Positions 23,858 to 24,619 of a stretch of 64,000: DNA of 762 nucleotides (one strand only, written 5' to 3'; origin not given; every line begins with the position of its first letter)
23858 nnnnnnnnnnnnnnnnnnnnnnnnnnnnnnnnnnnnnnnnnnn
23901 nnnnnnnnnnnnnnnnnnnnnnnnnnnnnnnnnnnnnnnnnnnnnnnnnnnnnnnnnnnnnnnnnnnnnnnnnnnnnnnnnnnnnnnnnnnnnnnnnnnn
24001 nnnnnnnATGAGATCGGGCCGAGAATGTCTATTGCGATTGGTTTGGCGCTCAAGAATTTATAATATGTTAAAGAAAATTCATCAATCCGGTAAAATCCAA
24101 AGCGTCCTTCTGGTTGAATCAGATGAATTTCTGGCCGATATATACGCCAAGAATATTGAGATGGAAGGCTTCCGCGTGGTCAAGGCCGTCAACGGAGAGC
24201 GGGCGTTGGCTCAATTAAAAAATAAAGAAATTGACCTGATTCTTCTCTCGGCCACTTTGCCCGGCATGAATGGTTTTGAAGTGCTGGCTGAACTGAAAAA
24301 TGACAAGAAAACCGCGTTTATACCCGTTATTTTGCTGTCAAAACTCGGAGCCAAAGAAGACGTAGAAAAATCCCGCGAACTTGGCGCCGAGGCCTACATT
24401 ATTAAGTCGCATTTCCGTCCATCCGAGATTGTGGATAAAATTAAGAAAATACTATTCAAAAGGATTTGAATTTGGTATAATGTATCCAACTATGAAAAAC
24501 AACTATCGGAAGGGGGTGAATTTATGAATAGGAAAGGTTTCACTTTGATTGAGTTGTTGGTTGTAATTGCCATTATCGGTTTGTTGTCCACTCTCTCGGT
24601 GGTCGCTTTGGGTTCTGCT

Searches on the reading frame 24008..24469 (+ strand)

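Call 98: search_protein_families(library=pfam, proteins=[window:24008-24469:+], max_evalue=0.01)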
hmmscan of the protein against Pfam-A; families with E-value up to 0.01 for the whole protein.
window:24008-24469:+ (153 aa): 1 family
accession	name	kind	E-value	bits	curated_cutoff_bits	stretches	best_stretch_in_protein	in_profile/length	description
PF00072.30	Response_reg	-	4.7e-20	72.3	30.2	1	33-145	1-110/111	Response regulator receiver domain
